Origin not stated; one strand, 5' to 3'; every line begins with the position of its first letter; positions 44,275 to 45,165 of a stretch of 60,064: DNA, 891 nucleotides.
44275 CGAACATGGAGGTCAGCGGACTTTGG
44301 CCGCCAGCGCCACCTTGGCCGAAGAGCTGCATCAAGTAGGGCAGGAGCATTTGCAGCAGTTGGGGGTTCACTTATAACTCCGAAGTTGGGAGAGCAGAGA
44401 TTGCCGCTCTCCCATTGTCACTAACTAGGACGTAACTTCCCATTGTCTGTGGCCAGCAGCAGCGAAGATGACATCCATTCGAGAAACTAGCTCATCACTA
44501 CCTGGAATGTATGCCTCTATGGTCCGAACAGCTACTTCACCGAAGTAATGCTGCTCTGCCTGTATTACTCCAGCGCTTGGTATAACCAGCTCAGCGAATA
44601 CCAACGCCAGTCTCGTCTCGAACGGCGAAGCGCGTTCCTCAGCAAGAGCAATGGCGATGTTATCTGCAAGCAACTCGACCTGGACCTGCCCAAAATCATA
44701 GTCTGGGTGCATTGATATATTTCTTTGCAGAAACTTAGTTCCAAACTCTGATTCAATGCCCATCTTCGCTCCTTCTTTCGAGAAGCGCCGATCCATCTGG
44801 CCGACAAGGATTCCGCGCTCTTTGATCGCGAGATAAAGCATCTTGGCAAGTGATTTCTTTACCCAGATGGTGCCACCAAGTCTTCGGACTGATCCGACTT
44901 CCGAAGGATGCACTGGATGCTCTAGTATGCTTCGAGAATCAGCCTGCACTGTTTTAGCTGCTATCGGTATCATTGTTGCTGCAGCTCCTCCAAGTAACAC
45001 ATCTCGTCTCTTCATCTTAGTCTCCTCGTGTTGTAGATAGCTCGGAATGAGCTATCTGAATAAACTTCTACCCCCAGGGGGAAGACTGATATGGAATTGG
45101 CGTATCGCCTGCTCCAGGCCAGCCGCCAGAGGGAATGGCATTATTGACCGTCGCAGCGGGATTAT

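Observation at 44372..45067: Hairpin-bracketed, lower-GC gene encoding a truncated coat paralog with a twin-arginine signal peptide, inserted among the ejection genes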

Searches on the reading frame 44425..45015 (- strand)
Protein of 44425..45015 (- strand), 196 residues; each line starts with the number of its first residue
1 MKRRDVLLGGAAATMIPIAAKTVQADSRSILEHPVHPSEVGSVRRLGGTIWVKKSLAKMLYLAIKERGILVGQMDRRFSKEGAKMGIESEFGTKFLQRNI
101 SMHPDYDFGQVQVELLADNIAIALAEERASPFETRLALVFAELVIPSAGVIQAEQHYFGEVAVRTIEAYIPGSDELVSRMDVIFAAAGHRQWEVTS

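Call 5: search_protein_families(library=pfam, proteins=[window:44425-45015:-], max_evalue=10)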
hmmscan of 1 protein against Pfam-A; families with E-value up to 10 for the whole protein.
window:44425-45015:- (196 aa): 1 family
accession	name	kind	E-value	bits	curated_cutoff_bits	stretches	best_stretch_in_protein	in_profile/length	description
PF10518.14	TAT_signal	-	0.075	13.5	22.7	1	1-14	2-15/21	TAT (twin-arginine translocation) pathway signal sequence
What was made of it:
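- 44941..45015 (-): aa 1-25: twin-arginine-type signal peptide, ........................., with a predicted cut after VQA. Pfam TAT_signal is sub-threshold at 13.5 bits (call 5).
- Closest known: P22-type major coat protein. Different: The Pfam model does not detect it (call 5).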

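Call 6: search_protein_families(library=phrogs, proteins=[window:44425-45015:-], max_evalue=10)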
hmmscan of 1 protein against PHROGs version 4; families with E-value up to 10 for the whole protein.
window:44425-45015:- (196 aa): 0 families

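Call 11: search_dna_similar(query=window:44425-45015:-, collection=phages, mode=protein, max_rows=30, max_evalue=0.01)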
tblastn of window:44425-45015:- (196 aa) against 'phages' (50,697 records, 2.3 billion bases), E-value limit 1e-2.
No match.

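Call 12: find_homologous_proteins(query=window:44425-45015:-, max_evalue=0.01)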
Query window:44425-45015:- (196 aa): 2 proteins with E <= 0.01 among 733 candidates.
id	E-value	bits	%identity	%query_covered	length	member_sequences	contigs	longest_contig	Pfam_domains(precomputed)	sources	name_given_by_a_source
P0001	5.4e-121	419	100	100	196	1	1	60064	-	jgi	jgi:hypothetical protein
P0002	3.5e-67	244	62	81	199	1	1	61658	-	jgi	jgi:hypothetical protein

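Call 14: find_encoding_contigs(protein=P0002, flank=10000)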
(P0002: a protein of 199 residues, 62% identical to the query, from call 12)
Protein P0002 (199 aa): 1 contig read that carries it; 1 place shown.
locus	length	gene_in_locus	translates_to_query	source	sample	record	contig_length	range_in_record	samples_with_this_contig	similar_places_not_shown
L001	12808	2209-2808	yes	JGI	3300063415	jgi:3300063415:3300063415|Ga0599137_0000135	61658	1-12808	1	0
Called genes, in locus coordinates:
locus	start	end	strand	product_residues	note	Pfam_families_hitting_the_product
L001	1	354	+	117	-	?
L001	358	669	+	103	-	-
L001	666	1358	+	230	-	-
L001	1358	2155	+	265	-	-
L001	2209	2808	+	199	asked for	-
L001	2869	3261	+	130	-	-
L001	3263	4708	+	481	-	-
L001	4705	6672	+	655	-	-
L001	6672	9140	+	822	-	-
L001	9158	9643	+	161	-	-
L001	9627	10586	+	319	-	-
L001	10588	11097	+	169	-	-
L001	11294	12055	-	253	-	-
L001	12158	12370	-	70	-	-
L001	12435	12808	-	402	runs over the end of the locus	PF13148:DUF3987 (weak)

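Call 21: search_protein_representatives(protein=window:44425-45015:-)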
Query: 196 residues. Proteins with E-value up to 0.001 (for the whole library): 4; up to 1e-10: 2; up to 1e-30: 1. The best 4 are listed.
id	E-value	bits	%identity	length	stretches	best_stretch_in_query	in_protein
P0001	1.7e-121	419.1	100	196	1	1-196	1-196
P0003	1.2e-11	61.2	34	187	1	3-184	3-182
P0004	5.3e-09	52.6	38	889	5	87-130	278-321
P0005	1.9e-04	37.8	34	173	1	1-188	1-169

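Call 25: find_homologous_proteins(query=A1, max_evalue=0.01)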
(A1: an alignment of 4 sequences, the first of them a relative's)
Query A1 (4 sequences) (196 aa, profile of the alignment): 5 proteins with E <= 0.01 among 8000 candidates.
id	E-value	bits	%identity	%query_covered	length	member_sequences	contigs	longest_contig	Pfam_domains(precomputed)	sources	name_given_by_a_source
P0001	4.1e-89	315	100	100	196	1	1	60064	-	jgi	jgi:hypothetical protein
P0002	2.3e-88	313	62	81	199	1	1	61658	-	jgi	jgi:hypothetical protein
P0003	9.7e-71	255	33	94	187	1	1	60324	-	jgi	jgi:hypothetical protein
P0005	2.4e-61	225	29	96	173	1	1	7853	-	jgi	jgi:hypothetical protein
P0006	2.6e-48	182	32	96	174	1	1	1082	-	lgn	-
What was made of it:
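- The family has only five members, so comparative power is low (calls 12, 21, 25). The family is very small (call 25).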

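Call 26: find_related_loci(query=A1, collection=viral_contigs, flank=10000)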
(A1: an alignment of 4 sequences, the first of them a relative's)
Query A1 (196 aa) in viral_contigs; peptide patterns used: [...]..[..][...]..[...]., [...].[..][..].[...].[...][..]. (x = any residue, [..] = any of these).
140 stretches matched a pattern, but none encodes a relative of the query by tblastn (E <= 1e-3).

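Call 27: find_encoding_contigs(protein=P0003, flank=10000)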
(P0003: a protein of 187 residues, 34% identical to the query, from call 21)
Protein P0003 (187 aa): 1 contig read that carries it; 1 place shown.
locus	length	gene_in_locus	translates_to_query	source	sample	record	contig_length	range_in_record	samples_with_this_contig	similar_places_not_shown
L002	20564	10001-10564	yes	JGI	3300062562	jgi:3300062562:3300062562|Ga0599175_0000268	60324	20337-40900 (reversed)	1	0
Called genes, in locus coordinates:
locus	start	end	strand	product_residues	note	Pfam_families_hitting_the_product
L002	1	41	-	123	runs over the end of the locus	-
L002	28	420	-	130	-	-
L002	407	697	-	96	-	-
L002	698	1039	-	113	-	-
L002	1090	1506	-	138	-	-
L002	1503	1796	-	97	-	-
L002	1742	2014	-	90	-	-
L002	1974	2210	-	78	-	-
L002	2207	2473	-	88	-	-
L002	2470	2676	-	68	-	-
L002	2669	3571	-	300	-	PF23822:DUF7192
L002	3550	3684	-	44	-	-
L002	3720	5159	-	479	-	PF07728:AAA_5 (weak)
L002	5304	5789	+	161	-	-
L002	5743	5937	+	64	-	-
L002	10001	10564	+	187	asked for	-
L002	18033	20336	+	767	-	PF16510:P22_portal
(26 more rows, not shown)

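Call 28: find_encoding_contigs(protein=P0005, flank=10000)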
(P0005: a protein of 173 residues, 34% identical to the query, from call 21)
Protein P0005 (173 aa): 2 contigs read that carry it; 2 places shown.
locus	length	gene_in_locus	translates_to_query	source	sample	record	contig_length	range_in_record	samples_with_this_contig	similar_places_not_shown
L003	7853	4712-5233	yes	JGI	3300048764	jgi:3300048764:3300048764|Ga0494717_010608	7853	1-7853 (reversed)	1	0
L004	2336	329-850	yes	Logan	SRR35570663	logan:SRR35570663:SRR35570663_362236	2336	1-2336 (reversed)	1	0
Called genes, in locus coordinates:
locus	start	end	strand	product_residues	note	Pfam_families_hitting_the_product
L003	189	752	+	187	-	PF02272:DHHA1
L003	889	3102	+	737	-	PF09250:Prim-Pol, PF13148:DUF3987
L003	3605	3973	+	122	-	-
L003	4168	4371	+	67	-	-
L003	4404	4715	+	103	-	-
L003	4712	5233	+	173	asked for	-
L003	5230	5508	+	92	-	-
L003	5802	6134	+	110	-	-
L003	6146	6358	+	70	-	-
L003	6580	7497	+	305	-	PF04932:Wzy_C (weak)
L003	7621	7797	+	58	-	-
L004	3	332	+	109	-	?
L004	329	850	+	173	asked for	-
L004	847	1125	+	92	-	-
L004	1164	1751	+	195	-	-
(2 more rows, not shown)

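Call 29: search_protein_families(library=ncbifam, proteins=[P0001, P0002, P0003, P0005, P0006], max_evalue=10)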
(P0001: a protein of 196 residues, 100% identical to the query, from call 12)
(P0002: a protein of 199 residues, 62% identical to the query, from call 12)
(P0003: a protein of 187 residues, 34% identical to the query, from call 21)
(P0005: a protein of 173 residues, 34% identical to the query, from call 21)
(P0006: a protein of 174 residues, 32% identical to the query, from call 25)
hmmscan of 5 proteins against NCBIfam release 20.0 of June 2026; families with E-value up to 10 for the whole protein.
P0001 (196 aa): 0 families

P0002 (199 aa): 0 families

P0003 (187 aa): 0 families

P0005 (173 aa): 0 families

P0006 (174 aa): 0 families
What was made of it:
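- On Superinfection exclusion protein: There is no homology to known exclusion families in Pfam, PHROGs or NCBIfam (calls 5, 6, 29).
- No similarity to any known lysis, spanin or receptor-blocking family in Pfam, PHROGs or NCBIfam (calls 5, 6, 29).
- Tried and rejected: PHROGs and NCBIfam gave no family (calls 6, 29).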

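Call 30: search_protein_families(library=pfam, proteins=[P0002, P0003, P0005, P0006], max_evalue=10)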
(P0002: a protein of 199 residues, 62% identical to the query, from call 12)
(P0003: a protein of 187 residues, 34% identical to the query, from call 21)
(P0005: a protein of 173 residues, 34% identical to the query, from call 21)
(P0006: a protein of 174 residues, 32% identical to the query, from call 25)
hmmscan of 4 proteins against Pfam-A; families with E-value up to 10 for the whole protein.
P0002 (199 aa): 1 family
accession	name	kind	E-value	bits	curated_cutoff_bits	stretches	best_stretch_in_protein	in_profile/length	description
PF10518.14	TAT_signal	-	0.53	10.8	22.7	1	1-18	2-19/21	TAT (twin-arginine translocation) pathway signal sequence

P0003 (187 aa): 0 families

P0005 (173 aa): 0 families

P0006 (174 aa): 0 families
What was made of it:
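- On P22_CoatProtein (PF11651): hmmscan at E<=10 returned only TAT_signal for P0001, and nothing coat-related for P0002, P0003, P0005 or P0006 (calls 5, 30).
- On Tat signal peptide: There were no NCBIfam hits (calls 5, 29, 30).
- Closest known: Twin-arginine. Different: It scores below the curated thresholds (calls 5, 29, 30).
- NCBIfam finds nothing (calls 5, 29, 30).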

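Call 33: search_solved_structures(query=A1, max_evalue=10, show_alignments=2)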
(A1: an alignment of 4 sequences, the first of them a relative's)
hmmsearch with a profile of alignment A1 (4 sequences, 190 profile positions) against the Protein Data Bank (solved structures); distinct sequences matched with E-value up to 10: 4.
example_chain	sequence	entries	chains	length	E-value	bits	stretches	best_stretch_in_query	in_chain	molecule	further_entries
2f9z_C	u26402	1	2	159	0.06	16.3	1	32-142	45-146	PROTEIN (chemotaxis methylation protein)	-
3hyv_A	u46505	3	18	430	0.13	15.1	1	18-100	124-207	Sulfide-quinone reductase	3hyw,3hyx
2w6r_A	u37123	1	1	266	0.2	14.6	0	146-168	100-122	IMIDAZOLE GLYCEROL PHOSPHATE SYNTHASE SUBUNIT HISF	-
6zu5_SR0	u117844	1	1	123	0.42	13.5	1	139-174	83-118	eS17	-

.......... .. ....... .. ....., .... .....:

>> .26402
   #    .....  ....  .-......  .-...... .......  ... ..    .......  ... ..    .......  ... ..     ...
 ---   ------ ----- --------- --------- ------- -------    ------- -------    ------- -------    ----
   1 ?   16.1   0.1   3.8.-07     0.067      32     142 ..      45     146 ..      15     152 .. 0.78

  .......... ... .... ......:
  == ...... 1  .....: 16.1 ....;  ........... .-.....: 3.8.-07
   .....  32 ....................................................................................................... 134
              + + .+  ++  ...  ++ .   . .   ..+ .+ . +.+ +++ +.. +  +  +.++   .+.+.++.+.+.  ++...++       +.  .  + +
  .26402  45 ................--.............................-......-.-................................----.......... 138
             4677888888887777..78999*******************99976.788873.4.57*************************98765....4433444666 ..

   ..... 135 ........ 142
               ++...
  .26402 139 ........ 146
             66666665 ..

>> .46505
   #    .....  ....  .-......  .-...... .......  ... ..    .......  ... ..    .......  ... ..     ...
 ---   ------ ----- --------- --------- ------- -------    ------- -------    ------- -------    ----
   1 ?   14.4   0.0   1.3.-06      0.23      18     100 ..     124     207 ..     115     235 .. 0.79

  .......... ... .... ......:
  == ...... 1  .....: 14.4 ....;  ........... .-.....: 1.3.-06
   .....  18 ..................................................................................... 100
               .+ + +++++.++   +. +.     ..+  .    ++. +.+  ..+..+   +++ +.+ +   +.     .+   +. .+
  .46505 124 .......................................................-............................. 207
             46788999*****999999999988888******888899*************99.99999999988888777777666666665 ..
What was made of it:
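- Tried and rejected: A PDB sequence search with the family profile gave only noise, with E>=0.06 (call 33).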

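Call 52: find_related_loci(query=A4, collection=genome_contigs, flank=10000)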
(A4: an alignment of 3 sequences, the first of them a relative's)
Query A4 (196 aa) in genome_contigs; peptide patterns used: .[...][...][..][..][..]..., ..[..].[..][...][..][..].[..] (x = any residue, [..] = any of these).
69 stretches matched a pattern, but none encodes a relative of the query by tblastn (E <= 1e-3).

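Call 53: predict_structure(alignment_id=A2)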
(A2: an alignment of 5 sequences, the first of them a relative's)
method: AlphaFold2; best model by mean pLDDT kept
length: 196 residues; sequences in the alignment: 5
mean_pLDDT: 70.0   pTM: 0.66
mean pLDDT of the five models: 70.0, 67.6, 62.5, 41.7, 35.5
residues with pLDDT >= 90: 56; 70-90: 63; 50-70: 23; < 50: 54
segments of 3 or more residues with pLDDT < 50: 1-52
pLDDT, mean of each block of 10 residues (from residue 1): 39 33 31 32 34 76 92 81 86 91 84 94 82 79 83 87 83 69 85 53
secondary structure, 60 per line:
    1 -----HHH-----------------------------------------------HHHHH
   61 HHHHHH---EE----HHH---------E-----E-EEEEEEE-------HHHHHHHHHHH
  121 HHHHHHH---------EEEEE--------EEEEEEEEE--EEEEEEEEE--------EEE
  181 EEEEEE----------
elements in order: H56-66 E96-102 H110-127 E137-141 E150-158 E161-169 E178-186
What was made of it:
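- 44428..44859 (-): aa 53-196: compact alpha/beta domain equivalent to the coat F-loop plus P-domain (strand, spine helix, C-terminal strands). AlphaFold2 gives pLDDT 76-94 over aa 53-190, with elements H56-66, E96-102, H110-127 and four strands (call 53).
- On HK97-fold capsid protein: The folded part is only ~140 residues (call 53).
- The model is confident: pLDDT 76-94 over aa 53-190, pTM 0.66 (call 53). The fold is predicted with confidence (call 53).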

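Call 55: fold_search(model_id=the predicted structure, library=pdb)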
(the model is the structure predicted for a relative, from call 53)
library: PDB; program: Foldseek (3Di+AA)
matches with E <= 10: 195; with E <= 0.001: 0
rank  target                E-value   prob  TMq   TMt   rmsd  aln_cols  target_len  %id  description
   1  8iyd_G                8.7e-02  0.07  0.13  0.18  17.1       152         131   11  Tail cap of phage lambda tail (released 2023-10-18)
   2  8th8_P                2.6e-01  0.12  0.24  0.18  12.3       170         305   10  Linker domain of Nexin-dynein regulatory complex from Tetrahymena thermophila (released 2023-09-20)
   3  8tid_P                3.8e-01  0.08  0.21  0.10  12.2       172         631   12  Combined linker domain of N-DRC and associated proteins Tetrahymena (released 2023-09-27)
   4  7ssi_B                4.1e-01  0.09  0.19  0.18  13.0       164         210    7  CRYSTAL STRUCTURE OF THE DESK:DESR-Q10A COMPLEX IN THE PHOSPHOTRANSFER STATE (released 2022-11-16)
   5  6b9x_B                5.2e-01  0.10  0.15  0.22  12.7       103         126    7  Crystal structure of Ragulator (released 2017-11-08)
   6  3fz2_C                5.5e-01  0.04  0.14  0.19  17.2       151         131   12  Crystal structure of the tail terminator protein from phage lambda (gpU-D74A) (released 2009-05-26)
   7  5vpj_I                6.3e-01  0.07  0.18  0.24  11.2       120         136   11  The crystal structure of a thioesterase from Actinomadura verrucosospora (released 2017-07-19)
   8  8zdh_A                6.7e-01  0.15  0.18  0.11   4.2        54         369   17  Cryo-EM structure of Mycobacteriophage Douge genome-packed capsid (gp8 and gp113) (released 2025-06-25)
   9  2qwz_C                6.7e-01  0.06  0.18  0.22  12.2       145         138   15  CRYSTAL STRUCTURE OF A PUTATIVE THIOESTERASE (TM1040_1390) FROM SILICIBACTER SP. TM1040 AT 2.15 A RESOLUTION (released 2007-08-21)
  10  3fzb_C                6.7e-01  0.03  0.14  0.18  17.0       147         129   14  Crystal structure of the tail terminator protein from phage lambda (gpU-WT) (released 2009-05-26)
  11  3d70_A                7.1e-01  0.18  0.21  0.16   5.0        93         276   10  Crystal structure of E253A mutant of BMRR bound to 22-bp oligonucleotide (released 2008-08-26)
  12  9d94_Ia               7.1e-01  0.10  0.21  0.26  11.0       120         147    9  Mycobacteriophage Bxb1 portal and connector assembly - Composite map and model (released 2024-09-25)
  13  5vpj_K                8.0e-01  0.06  0.19  0.25  11.2       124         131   11  The crystal structure of a thioesterase from Actinomadura verrucosospora (released 2017-07-19)
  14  3fzb_H                9.1e-01  0.05  0.16  0.23  15.9       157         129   10  Crystal structure of the tail terminator protein from phage lambda (gpU-WT) (released 2009-05-26)
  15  7ssi_E                9.7e-01  0.06  0.18  0.17  13.0       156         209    6  CRYSTAL STRUCTURE OF THE DESK:DESR-Q10A COMPLEX IN THE PHOSPHOTRANSFER STATE (released 2022-11-16)
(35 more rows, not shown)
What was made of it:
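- Tried and rejected: The top hits (lambda gpU, thioesterases) have TM below 0.25, and I rejected them (call 55).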

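Call 57: fold_search(model_id=the predicted structure, library=viral)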
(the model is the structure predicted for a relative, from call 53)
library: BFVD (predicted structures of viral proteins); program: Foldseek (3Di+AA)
matches with E <= 10: 385; with E <= 0.001: 1
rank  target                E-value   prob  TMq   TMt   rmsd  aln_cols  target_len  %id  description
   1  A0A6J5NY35            1.9e-04  1.00  0.41  0.64   4.3       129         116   16  Uncharacterized protein [uncultured Caudovirales phage]
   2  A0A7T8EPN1            3.0e-02  0.84  0.30  0.50   5.2       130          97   11  Uncharacterized protein [Erwinia phage pEa_SNUABM_5]
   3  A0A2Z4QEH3            4.1e-02  0.94  0.32  0.54   8.3       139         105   12  Uncharacterized protein [Erwinia phage vB_EamM_Alexandra]
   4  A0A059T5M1            6.8e-02  0.08  0.17  0.17  19.9       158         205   14  Uncharacterized protein [Listeria phage LP-064]
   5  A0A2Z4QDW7            1.3e-01  0.63  0.31  0.46   8.0       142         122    9  Uncharacterized protein [Erwinia phage vB_EamM_Alexandra]
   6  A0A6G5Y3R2            1.3e-01  0.08  0.16  0.18  15.5       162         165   12  (no name in the UniProt tables at hand)
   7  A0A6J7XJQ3            2.1e-01  0.44  0.20  0.11   3.4        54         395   24  Major capsid protein Gp5 [uncultured Caudovirales phage]
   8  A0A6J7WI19            2.1e-01  0.11  0.22  0.15  18.4       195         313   13  Uncharacterized protein [uncultured Caudovirales phage]
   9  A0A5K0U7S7            2.1e-01  0.08  0.15  0.08  15.8       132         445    9  Putative mitochondrial chaperone BCS1-B [Yasminevirus sp. GU-2018]
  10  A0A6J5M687            2.3e-01  0.06  0.17  0.21  16.9       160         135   16  Tail completion protein [uncultured Caudovirales phage]
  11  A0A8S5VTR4            2.8e-01  0.18  0.25  0.29  11.9       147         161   10  Uncharacterized protein [Ackermannviridae sp.]
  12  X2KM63                2.8e-01  0.10  0.20  0.25  14.1       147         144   17  DUF3168 domain-containing protein [Enterococcus phage VD13]
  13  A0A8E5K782            3.0e-01  0.16  0.20  0.13  14.6        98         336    7  (no name in the UniProt tables at hand)
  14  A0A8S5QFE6            3.4e-01  0.14  0.20  0.28   8.3       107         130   10  Uncharacterized protein [Siphoviridae sp. ctoRD1]
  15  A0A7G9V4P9            3.6e-01  0.05  0.19  0.19  20.3       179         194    9  (no name in the UniProt tables at hand)
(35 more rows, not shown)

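Call 86: find_related_loci(query=A4, collection=metagenome_contigs, flank=10000)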
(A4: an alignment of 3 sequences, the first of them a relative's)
Query A4 (196 aa) in metagenome_contigs; peptide patterns used: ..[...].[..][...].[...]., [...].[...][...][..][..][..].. (x = any residue, [..] = any of these).
398 stretches matched a pattern, but none encodes a relative of the query by tblastn (E <= 1e-3).
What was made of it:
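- Tried and rejected: Scans of IMG/VR viral contigs, GTDB genome contigs and JGI metagenome contigs found no further relatives (calls 26, 52, 86).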
